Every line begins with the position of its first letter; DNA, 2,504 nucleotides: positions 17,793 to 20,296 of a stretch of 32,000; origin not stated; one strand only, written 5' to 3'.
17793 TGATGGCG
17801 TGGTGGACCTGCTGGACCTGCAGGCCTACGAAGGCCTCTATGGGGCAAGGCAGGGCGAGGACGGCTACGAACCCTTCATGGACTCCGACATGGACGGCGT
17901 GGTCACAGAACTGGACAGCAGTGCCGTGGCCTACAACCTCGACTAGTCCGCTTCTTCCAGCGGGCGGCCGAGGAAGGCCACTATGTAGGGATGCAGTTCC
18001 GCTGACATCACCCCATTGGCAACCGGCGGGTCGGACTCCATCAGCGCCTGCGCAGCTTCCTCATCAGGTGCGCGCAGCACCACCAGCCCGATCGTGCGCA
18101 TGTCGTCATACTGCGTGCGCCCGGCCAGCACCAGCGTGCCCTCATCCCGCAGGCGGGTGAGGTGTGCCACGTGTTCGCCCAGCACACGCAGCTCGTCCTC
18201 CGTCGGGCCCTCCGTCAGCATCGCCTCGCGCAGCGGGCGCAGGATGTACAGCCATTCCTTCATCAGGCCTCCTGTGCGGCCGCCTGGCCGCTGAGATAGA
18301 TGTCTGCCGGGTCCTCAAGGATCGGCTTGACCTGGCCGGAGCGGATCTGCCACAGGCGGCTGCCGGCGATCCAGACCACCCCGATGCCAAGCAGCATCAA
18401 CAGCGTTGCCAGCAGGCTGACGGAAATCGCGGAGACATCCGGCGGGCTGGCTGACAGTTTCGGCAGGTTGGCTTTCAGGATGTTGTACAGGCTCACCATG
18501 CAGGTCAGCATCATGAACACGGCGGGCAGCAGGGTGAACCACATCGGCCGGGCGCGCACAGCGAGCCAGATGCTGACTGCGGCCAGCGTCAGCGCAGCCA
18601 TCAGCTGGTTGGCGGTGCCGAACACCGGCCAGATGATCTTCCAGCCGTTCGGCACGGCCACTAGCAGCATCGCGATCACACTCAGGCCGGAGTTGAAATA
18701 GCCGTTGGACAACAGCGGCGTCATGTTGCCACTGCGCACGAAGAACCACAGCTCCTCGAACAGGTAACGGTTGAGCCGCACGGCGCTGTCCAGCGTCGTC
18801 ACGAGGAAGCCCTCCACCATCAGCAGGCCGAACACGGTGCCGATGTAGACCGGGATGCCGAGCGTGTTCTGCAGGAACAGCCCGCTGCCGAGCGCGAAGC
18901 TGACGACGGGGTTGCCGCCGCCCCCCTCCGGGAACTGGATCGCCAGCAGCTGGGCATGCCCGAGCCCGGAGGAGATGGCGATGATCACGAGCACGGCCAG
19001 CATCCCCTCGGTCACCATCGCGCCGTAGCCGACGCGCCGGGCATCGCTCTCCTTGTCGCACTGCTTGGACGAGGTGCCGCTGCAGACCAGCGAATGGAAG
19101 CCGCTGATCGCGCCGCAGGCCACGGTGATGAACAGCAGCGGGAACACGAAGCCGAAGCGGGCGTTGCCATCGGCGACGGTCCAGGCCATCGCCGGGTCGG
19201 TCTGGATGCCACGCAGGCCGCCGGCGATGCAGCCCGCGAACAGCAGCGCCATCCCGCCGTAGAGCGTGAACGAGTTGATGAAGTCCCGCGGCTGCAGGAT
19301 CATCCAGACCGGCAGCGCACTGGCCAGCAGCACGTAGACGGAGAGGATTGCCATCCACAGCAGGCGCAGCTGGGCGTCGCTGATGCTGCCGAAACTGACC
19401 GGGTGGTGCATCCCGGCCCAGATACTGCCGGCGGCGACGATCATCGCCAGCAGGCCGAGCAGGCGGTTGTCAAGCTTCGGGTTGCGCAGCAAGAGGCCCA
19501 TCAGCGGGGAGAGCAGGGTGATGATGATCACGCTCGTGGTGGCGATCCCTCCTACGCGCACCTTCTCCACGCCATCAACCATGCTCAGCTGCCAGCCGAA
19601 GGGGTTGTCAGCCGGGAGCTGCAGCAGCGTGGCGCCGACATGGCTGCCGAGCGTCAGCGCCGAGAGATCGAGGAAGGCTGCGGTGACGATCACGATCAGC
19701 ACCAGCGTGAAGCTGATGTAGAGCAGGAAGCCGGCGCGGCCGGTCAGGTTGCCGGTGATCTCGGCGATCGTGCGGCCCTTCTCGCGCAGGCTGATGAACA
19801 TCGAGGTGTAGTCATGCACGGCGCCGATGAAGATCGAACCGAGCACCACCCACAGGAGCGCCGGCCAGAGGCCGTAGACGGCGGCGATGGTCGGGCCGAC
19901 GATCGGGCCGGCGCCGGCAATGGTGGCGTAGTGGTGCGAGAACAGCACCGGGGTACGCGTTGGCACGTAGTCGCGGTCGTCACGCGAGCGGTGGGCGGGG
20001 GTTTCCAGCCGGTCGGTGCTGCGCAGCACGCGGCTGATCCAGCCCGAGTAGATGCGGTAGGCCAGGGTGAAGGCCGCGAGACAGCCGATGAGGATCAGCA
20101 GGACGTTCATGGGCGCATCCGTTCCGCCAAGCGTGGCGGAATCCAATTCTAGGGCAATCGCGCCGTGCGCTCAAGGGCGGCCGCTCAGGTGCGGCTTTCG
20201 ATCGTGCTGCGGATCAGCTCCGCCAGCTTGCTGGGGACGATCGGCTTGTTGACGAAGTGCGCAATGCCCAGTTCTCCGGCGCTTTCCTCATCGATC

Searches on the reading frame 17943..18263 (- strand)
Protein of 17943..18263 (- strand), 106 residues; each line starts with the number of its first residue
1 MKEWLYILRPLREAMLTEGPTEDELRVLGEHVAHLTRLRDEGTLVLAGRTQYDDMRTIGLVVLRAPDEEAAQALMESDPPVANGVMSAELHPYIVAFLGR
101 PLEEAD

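Call 27: search_protein_families(library=pfam, proteins=[window:17943-18263:-])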
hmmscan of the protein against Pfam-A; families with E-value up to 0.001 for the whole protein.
window:17943-18263:- (106 aa): 1 family
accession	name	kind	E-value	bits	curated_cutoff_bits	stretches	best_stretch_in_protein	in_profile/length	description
PF03795.20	YCII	-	1.2e-10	42.2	24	1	16-86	14-86/95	YCII-related domain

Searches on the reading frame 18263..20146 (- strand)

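Call 27: search_protein_families(library=pfam, proteins=[window:18263-20146:-])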
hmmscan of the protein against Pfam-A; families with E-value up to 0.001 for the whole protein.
window:18263-20146:- (627 aa): 1 family
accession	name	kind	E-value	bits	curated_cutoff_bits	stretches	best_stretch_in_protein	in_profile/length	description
PF02554.20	CstA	-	1.3e-125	420.7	27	2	15-392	2-352/560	Carbon starvation protein CstA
